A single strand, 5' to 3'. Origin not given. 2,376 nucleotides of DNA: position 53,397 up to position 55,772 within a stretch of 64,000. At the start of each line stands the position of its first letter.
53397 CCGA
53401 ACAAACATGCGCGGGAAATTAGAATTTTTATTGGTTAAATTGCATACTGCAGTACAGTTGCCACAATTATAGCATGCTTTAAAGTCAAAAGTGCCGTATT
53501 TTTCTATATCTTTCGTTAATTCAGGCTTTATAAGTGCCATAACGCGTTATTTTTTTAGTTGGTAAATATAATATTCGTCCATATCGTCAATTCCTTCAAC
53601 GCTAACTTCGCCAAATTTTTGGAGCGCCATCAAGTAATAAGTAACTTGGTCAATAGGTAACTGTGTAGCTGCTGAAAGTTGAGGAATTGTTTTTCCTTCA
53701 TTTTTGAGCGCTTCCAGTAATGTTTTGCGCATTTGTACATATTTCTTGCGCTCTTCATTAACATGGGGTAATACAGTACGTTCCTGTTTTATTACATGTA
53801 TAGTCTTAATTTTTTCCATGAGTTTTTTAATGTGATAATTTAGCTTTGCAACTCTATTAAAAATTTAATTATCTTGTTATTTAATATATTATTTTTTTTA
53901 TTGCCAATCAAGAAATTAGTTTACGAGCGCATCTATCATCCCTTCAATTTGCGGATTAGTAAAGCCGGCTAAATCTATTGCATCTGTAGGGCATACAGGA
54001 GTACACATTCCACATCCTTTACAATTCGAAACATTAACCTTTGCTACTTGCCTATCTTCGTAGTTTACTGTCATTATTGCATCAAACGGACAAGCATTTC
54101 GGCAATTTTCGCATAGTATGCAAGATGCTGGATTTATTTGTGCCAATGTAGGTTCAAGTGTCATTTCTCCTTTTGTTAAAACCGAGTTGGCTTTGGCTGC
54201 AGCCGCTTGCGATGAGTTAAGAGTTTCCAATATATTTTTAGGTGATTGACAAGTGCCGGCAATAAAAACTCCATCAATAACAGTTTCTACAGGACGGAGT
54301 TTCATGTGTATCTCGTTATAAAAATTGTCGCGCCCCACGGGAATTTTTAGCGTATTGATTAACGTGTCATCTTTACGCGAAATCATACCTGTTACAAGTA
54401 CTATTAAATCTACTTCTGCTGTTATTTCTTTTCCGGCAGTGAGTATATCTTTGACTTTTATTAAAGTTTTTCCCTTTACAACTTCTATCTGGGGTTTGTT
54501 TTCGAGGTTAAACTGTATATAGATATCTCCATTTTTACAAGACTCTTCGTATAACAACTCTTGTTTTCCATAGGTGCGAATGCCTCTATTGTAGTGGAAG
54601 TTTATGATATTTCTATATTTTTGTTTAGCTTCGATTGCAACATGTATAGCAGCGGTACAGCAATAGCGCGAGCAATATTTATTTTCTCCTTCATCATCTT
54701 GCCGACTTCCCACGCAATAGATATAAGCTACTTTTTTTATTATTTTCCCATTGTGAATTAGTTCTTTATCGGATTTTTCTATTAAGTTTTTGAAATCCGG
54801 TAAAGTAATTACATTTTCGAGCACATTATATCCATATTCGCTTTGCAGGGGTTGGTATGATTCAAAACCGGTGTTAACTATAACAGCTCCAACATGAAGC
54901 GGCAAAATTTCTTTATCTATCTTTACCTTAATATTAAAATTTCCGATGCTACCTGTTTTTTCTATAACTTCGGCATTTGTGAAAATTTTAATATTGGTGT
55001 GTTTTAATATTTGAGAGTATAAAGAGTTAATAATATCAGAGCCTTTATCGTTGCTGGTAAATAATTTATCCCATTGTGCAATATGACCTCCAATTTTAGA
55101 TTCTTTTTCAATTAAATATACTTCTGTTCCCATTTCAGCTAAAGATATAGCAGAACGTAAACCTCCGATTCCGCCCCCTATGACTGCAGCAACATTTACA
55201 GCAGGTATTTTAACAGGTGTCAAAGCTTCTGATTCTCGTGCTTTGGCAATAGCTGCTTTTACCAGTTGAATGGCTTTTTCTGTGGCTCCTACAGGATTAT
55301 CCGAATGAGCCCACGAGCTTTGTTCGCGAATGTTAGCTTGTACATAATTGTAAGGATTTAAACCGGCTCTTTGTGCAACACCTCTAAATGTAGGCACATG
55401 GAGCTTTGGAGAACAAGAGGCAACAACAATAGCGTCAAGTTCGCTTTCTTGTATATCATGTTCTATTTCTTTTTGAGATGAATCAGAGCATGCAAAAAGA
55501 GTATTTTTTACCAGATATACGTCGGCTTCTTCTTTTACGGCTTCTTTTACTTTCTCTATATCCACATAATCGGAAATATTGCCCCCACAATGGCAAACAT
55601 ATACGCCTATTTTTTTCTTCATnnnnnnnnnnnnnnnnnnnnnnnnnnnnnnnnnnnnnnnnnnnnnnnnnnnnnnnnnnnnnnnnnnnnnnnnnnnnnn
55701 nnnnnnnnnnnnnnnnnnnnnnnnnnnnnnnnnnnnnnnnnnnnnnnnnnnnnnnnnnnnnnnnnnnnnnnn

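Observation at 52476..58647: Qmo/Hdr-like flavo-FeS membrane module in one operon with a TusA + two-DsrE sulfur relay, with no Apr, Dsr, HdrB or LbpA partner in view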

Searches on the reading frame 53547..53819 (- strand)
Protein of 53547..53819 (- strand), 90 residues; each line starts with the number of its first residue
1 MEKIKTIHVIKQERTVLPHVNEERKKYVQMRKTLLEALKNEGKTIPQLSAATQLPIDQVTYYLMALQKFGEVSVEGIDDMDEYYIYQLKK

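Call 3: search_protein_families(library=pfam, proteins=[window:53547-53819:-], max_evalue=0.01)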
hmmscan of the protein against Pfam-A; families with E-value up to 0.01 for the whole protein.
window:53547-53819:- (90 aa): 2 families
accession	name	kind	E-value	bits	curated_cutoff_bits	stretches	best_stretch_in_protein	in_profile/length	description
PF08221.17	HTH_9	-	0.004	17.7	23.4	1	38-70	22-55/62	RNA polymerase III subunit RPC82 helix-turn-helix domain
PF22278.2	DUF6958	-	0.005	17.6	27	1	4-53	2-49/90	Family of unknown function (DUF6958)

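Call 4: search_protein_families(library=ncbifam, proteins=[window:53547-53819:-], max_evalue=0.01)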
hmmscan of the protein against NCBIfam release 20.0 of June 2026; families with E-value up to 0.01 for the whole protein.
window:53547-53819:- (90 aa): 0 families

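Call 58: find_homologous_proteins(query=window:53547-53819:-, max_evalue=0.001)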
Query window:53547-53819:- (90 aa): 55 proteins with E <= 0.001 among 56 candidates.
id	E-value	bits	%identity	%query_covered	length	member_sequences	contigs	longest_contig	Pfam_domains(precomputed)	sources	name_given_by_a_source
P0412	1.3e-50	186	100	100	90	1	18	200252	-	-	-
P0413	5.4e-34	133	70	97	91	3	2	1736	-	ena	-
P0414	5.5e-34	133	72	98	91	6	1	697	-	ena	-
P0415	1.3e-33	132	70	99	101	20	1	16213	-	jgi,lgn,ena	-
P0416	2.5e-33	131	70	98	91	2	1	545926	-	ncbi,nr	ncbi:MAG: hypothetical protein Q8928_05395 [Bacteroidota bacterium]|nr:hypothetical protein [Bactero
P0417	4.6e-33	130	70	98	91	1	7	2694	-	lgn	-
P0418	7.0e-33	130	68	98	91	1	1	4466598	-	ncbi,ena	-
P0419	1.7e-32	129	69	98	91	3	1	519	-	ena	-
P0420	2.2e-32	128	71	94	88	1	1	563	-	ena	-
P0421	3.0e-32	128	70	96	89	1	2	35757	-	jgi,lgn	jgi:hypothetical protein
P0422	3.0e-32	128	69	98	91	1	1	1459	-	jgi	jgi:hypothetical protein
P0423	3.3e-32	128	70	97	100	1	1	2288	-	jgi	jgi:hypothetical protein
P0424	9.1e-32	126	67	98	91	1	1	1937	-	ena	-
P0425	1.1e-31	126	69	98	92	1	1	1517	-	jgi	jgi:hypothetical protein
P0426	1.3e-31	126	68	97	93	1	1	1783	-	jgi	jgi:predicted Rossmann fold nucleotide-binding protein DprA/Smf involved in DNA uptake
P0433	4.8e-31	124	67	98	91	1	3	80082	-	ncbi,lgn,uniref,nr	ncbi:helix-turn-helix domain-containing protein [Williamwhitmania taraxaci]|uniref:ArsR family trans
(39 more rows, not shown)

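Call 66: predict_structure(alignment_id=A3)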
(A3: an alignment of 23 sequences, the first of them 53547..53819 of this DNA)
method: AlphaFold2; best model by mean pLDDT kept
length: 90 residues; sequences in the alignment: 23
mean_pLDDT: 85.5   pTM: 0.65
mean pLDDT of the five models: 85.5, 85.4, 84.5, 82.6, 82.4
residues with pLDDT >= 90: 54; 70-90: 24; 50-70: 10; < 50: 2
segments of 3 or more residues with pLDDT < 50: none
pLDDT, mean of each block of 10 residues (from residue 1): 56 74 87 92 94 93 93 91 90
secondary structure, 60 per line:
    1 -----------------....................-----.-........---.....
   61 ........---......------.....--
elements in order: H18-37 H45-52 H56-68 E72-77 E84-88

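Call 68: fold_search(model_id=the predicted structure, library=pdb)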
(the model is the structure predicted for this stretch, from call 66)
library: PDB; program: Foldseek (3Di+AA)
matches with E <= 10: 1794; with E <= 0.001: 2
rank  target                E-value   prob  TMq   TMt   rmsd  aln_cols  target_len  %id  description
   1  1smt_A                4.8e-04  1.00  0.60  0.55   6.8        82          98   20  SMTB REPRESSOR FROM SYNECHOCOCCUS PCC7942 (released 1997-12-03)
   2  4omz_B                6.7e-04  1.00  0.57  0.53   6.5        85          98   18  Crystal Structure of NolR from Sinorhizobium fredii (released 2014-04-16)
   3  1r1t_B                1.3e-03  1.00  0.60  0.55   6.7        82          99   20  Crystal structure of the cyanobacterial metallothionein repressor SmtB in the apo-form (released 2004-05-18)
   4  7kfs                  1.4e-03  1.00  0.61  0.40   6.1        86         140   13  Crystal structure of the MarR family transcriptional regulator from Variovorax paradoxus bound to Benzoic Acid (released 2021-11-10)
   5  1r22_B                1.5e-03  1.00  0.61  0.57   6.1        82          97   20  Crystal structure of the cyanobacterial metallothionein repressor SmtB (C14S/C61S/C121S mutant) in the Zn2alpha5-form (released 2004-05-18)
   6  1r23_A                1.7e-03  1.00  0.61  0.53   6.7        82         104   20  Crystal structure of the cyanobacterial metallothionein repressor SmtB in the Zn1-form (one Zn(II) per dimer) (released 2004-05-18)
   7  1smt_B                2.0e-03  1.00  0.60  0.53   6.7        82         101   20  SMTB REPRESSOR FROM SYNECHOCOCCUS PCC7942 (released 1997-12-03)
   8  7kfq                  3.2e-03  1.00  0.64  0.42   4.3        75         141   16  Crystal structure of the MarR family transcriptional regulator from Variovorax paradoxus bound to 1H-Indole-3-Carboxylic (released 2021-11-10)
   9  5yhx_N                3.6e-03  1.00  0.61  0.39   1.4        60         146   15  Structure of Lactococcus lactis ZitR, wild type (released 2017-12-06)
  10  7kjl                  3.6e-03  1.00  0.64  0.43   4.2        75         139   16  Crystal structure of the MarR family transcriptional regulator from Variovorax paradoxus bound to Salicylic acid (released 2021-12-01)
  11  2l01_MODEL_1_A        3.6e-03  1.00  0.56  0.64   2.4        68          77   24  Solution NMR Structure of protein BVU3908 from Bacteroides vulgatus, Northeast Structural Genomics Consortium  (released 2010-08-25)
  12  3jth_A                3.9e-03  1.00  0.62  0.58   6.2        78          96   20  Crystal structure of a transcriptional regulator HlyU from Vibrio vulnificus CMCP6 (released 2010-03-16)
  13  6cdb_A                3.9e-03  1.00  0.63  0.59   6.4        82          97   18  Crystal Structure of V66L CzrA in the Zn(II)bound state (released 2018-07-11)
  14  7krh                  3.9e-03  1.00  0.61  0.40   6.1        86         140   13  Crystal structure of the MarR family transcriptional regulator from Variovorax paradoxus with S28A and R46A mutations (released 2021-12-01)
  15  8qkf_B                4.1e-03  1.00  0.58  0.56   6.6        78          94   22  SmtB protein of Mycobacterium smegmatis (released 2024-09-25)
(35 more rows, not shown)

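Call 74: find_encoding_contigs(protein=P0433, flank=9000, max_places=1)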
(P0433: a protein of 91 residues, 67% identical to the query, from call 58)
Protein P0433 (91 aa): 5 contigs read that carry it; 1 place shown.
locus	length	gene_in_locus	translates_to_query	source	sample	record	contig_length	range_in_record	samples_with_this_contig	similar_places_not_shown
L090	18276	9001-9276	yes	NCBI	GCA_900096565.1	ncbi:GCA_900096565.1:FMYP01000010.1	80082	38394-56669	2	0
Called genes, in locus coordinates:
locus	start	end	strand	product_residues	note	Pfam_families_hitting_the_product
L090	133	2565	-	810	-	PF13620:CarboxypepD_reg, PF13715:CarbopepD_reg_2, PF07715:Plug, PF00593:TonB_dep_Rec_b-barrel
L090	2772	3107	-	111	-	-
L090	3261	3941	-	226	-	PF00027:cNMP_binding, PF13545:HTH_Crp_2, PF00325:Crp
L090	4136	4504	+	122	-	PF13686:DrsE_2 (faint), PF02635:DsrE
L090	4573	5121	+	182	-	PF13686:DrsE_2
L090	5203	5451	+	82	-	PF01206:TusA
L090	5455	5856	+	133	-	PF02662:FlpD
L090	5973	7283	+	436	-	PF00890:FAD_binding_2 (weak), PF01134:GIDA (weak), PF07992:Pyr_redox_2 (weak), PF12831:FAD_oxidored (weak), PF12838:Fer4_7 (weak), PF13183:Fer4_8 (weak), PF13187:Fer4_9 (weak), PF13534:Fer4_17 (weak), +3 more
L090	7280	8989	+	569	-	PF13450:NAD_binding_8 (faint), PF07992:Pyr_redox_2 (weak), PF12831:FAD_oxidored (weak), PF12838:Fer4_7 (weak), PF13237:Fer4_10 (weak), PF14697:Fer4_21, PF13187:Fer4_9 (weak), PF00037:Fer4 (weak), +4 more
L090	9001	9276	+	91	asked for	-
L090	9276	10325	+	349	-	PF12838:Fer4_7 (faint), PF13183:Fer4_8 (weak), PF13187:Fer4_9 (weak), PF13534:Fer4_17 (weak)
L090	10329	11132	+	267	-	PF00753:Lactamase_B, PF23023:Anti-Pycsar_Apyc1 (weak)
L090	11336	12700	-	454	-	PF01103:Omp85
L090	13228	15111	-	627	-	PF22673:MCP-like_PDC_1, PF02743:dCache_1, PF00672:HAMP (weak), PF00015:MCPsignal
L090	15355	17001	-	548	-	PF03606:DcuC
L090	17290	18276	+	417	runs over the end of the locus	PF01979:Amidohydro_1, PF07969:Amidohydro_3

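Call 75: search_protein_families(library=ncbifam, proteins=[L090:10329-11132:+], max_evalue=0.0001)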
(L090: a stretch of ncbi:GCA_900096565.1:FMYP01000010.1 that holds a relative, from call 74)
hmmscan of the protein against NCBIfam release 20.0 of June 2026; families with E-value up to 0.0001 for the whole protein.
L090:10329-11132:+ (267 aa): 17 families
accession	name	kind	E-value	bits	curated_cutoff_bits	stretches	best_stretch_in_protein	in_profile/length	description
NF033105.1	bla_subclass_B3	equivalog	7.8e-09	35.2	240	1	23-89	24-93/257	subclass B3 metallo-beta-lactamase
NF033185.1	B3_Acin_new2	exception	1.4e-07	31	625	1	22-88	51-120/285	putative subclass B3 metallo-beta-lactamase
NF002553.0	PRK02113.1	equivalog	3.5e-07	29.9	386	1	23-77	37-87/252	MBL fold metallo-hydrolase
NF000427.2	blaCAU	exception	5.7e-07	29.1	500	1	21-90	25-98/262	CAU/MBL1b family subclass B3 metallo-beta-lactamase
NF008580.0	PRK11539.1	equivalog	2.3e-06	26.3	969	1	16-108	508-601/758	ComEC family protein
NF000469.2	CAR_gen_B3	exception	3.9e-06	26.1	500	1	43-81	99-137/311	CAR family subclass B3 metallo-beta-lactamase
NF000801.0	PRK00055.1-3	equivalog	5.4e-06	25.7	252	1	22-82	21-79/307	ribonuclease Z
NF012101.1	blaGOB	exception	6.1e-06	25.7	560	1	23-89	54-122/290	GOB family subclass B3 metallo-beta-lactamase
NF012140.0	blaBJP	exception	1.3e-05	24.2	600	1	6-75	43-112/294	BJP family subclass B3 metallo-beta-lactamase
TIGR02651.1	RNase_Z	equivalog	1.7e-05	24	292.95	1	23-83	20-78/302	ribonuclease Z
NF012229.1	bla_class_B_core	domain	2e-05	24.8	100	1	12-79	8-74/139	metallo-beta-lactamase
NF033184.1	B3_Acin_new1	exception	2.1e-05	23.8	580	1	19-75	46-106/283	putative subclass B3 metallo-beta-lactamase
NF045584.1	cas14_MBL_CASP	equivalog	2.3e-05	23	800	1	21-79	14-72/612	type VII CRISPR-associated protein Cas14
NF040470.1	blaEAM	exception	2.6e-05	23.4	660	0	24-75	84-138/318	EAM family subclass B3 metallo-beta-lactamase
NF000439.2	blaAIM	exception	3.9e-05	23.4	675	0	29-88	66-127/303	AIM family subclass B3 metallo-beta-lactamase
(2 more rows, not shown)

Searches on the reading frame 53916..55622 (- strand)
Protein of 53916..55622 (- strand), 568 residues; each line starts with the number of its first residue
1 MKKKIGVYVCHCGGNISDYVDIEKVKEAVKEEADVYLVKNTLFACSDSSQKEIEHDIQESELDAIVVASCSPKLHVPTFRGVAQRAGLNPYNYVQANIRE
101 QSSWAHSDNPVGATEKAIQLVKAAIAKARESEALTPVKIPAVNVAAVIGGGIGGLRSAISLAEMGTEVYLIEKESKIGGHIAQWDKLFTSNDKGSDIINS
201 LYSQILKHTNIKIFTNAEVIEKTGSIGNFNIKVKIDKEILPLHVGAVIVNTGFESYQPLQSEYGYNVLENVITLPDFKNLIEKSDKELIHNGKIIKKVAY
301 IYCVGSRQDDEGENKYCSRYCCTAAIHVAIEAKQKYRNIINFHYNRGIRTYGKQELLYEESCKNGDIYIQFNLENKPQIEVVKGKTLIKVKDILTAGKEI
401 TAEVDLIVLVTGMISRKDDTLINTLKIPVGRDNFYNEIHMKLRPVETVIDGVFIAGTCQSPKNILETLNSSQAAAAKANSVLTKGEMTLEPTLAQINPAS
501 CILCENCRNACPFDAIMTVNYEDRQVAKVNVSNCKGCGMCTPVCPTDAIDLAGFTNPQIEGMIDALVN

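Call 3: search_protein_families(library=pfam, proteins=[window:53916-55622:-], max_evalue=0.01)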
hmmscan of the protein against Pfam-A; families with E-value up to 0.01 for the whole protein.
window:53916-55622:- (568 aa): 19 families
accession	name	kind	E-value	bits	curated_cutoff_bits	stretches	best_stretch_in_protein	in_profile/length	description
PF00037.32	Fer4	-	3.5e-13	49.2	21.1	2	528-550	2-24/24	4Fe-4S binding domain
PF14697.11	Fer4_21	-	4.5e-11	43.1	35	1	494-550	1-58/59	4Fe-4S dicluster domain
PF07992.20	Pyr_redox_2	-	6.1e-11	42.7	26.1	1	146-283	4-139/291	Pyridine nucleotide-disulphide oxidoreductase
PF12838.12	Fer4_7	-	2e-08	35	27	1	500-548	1-52/52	4Fe-4S dicluster domain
PF03486.20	HI0933_like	-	5.2e-08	33.1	50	1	146-181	4-39/244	HI0933-like protein Rossmann domain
PF13484.11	Fer4_16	-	7.1e-08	33.6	30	1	533-552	1-20/66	4Fe-4S double cluster binding domain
PF13237.11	Fer4_10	-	1e-07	32.2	25.5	1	495-545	3-53/53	4Fe-4S dicluster domain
PF13450.12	NAD_binding_8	-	1.4e-07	32.1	21.9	1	147-186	1-40/68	NAD(P)-binding Rossmann-like domain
PF12797.12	Fer4_2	-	5e-07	29.7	24.5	1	528-546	4-22/22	4Fe-4S binding domain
PF13187.11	Fer4_9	-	5.9e-07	29.9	27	1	501-549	2-52/52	4Fe-4S dicluster domain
PF25160.1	LdpA_Fe-S-bd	-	7.2e-07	29.3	27.6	1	505-551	7-45/49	LdpA Fe-S cluster-binding domain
PF12831.13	FAD_oxidored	-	8e-07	29.1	27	1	146-207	3-66/416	FAD dependent oxidoreductase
PF12837.12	Fer4_6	-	2e-06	27.9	25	2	526-549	1-24/24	4Fe-4S binding domain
PF00890.30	FAD_binding_2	-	2.2e-06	27.6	20.4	1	146-182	3-39/414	FAD binding domain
PF12800.12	Fer4_4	-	4.6e-05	23.9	24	0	532-546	2-16/17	4Fe-4S binding domain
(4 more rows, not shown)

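Call 4: search_protein_families(library=ncbifam, proteins=[window:53916-55622:-], max_evalue=0.01)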
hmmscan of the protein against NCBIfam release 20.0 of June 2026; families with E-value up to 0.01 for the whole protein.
window:53916-55622:- (568 aa): 116 families (the best 25 are shown)
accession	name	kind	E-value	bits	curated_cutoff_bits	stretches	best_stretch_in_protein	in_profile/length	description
NF040770.1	hetero_SS_HdrA2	exception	8e-149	497.1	1100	2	4-234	1-231/777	CoB-CoM heterodisulfide reductase HdrA2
NF041778.1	hetero_SS_HdrA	equivalog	2.6e-112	376.1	1400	2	236-566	320-650/771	ferredoxin:CoB-CoM heterodisulfide reductase subunit HdrA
NF041891.1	hdrA_Methbact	equivalog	5e-111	372.2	1300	2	231-567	302-636/762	ferredoxin:CoB-CoM heterodisulfide reductase subunit HdrA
NF009410.0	PRK12771.1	subfamily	2.2e-13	49.6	516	2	500-551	513-562/566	NAD(P)-binding protein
TIGR01944.1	rnfB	subfamily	5e-12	45.8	68.7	1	483-553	97-164/190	RnfABCDGE type electron transport complex subunit B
NF007204.0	PRK09625.1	equivalog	1.1e-10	41.7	125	1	497-556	57-113/133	pyruvate flavodoxin oxidoreductase subunit delta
TIGR02179.1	PorD_KorD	subfamily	3.4e-10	39.9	60.05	1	497-551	23-74/78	2-oxoacid:acceptor oxidoreductase, delta subunit, pyruvate/2-ketoisovalerate family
NF005415.0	PRK06991.1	equivalog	3.7e-10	39.9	281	1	492-557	78-140/284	electron transport complex subunit RsxB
NF003475.0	PRK05113.1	equivalog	5.1e-10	39.5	203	1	486-553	100-164/190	electron transport complex subunit RsxB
NF006446.0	PRK08764.1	equivalog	7.3e-10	38.9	220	1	488-552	75-136/139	Rnf electron transport complex subunit RnfB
TIGR02700.1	flavo_MJ0208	hypoth_equivalog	1.8e-09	37.2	251.35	1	495-550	144-195/234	dihydromethanopterin reductase (acceptor)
NF045790.1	OxalOxreddelta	equivalog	2.5e-09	36.8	230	1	407-550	174-307/316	oxalate oxidoreductase subunit delta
NF040684.1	PorD_Arch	equivalog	9e-09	35.3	120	1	499-551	32-81/85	pyruvate synthase subunit PorD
TIGR01971.1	NuoI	subfamily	2e-08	33.9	113.05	2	491-522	73-105/121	NADH-quinone oxidoreductase, chain I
NF009053.0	PRK12387.1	subfamily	1.1e-07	31.8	204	1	496-552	35-93/180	formate hydrogenlyase complex iron-sulfur subunit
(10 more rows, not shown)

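Call 16: search_solved_structures(query=window:53916-55622:-, max_evalue=0.00001)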
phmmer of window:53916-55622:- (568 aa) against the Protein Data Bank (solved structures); distinct sequences matched with E-value up to 0.00001: 13.
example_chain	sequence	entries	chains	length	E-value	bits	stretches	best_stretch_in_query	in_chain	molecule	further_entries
8rvu_a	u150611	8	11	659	3.2e-114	385.6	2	3-234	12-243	H(2):CoB-CoM heterodisulfide,ferredoxin reductase subunit A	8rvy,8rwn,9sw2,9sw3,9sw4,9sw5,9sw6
8rvv_A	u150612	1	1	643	7.6e-114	384.4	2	4-237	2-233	H(2):CoB-CoM heterodisulfide,ferredoxin reductase subunit A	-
5odc_A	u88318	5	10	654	2.3e-112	379.5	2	3-234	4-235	Heterodisulfide reductase, subunit A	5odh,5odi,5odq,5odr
7bkb_A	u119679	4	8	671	2.4e-100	339.8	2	3-234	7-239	CoB--CoM heterodisulfide reductase iron-sulfur subunit A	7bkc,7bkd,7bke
9sfi_A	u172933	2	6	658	1.2e-96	327.7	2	239-568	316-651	CoB--CoM heterodisulfide reductase iron-sulfur subunit A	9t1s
6tjr_A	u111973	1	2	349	5.4e-28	101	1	146-480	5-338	Fumarate reductase/succinate dehydrogenase flavoprotein domain protein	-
9sw6_G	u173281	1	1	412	9.7e-12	47.4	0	500-551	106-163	Polyferredoxin protein MvhB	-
9sfi_T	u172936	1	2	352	1.1e-10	44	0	495-552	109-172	4Fe-4S ferredoxin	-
5t5i_F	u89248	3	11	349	1.8e-09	39.9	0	494-553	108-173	Tungsten formylmethanofuran dehydrogenase subunit fwdF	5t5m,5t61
9sw6_H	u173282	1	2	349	4.9e-09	38.5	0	493-551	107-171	Tungsten formylmethanofuran dehydrogenase, subunit F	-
9sfi_O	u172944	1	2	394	5.5e-08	35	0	499-561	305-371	Ferredoxin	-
7z0s_F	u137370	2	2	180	2.9e-06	29.3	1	495-552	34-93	Formate hydrogenlyase subunit 6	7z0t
8ahx_B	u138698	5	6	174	3.2e-06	29.2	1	486-551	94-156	Ion-translocating oxidoreductase complex subunit B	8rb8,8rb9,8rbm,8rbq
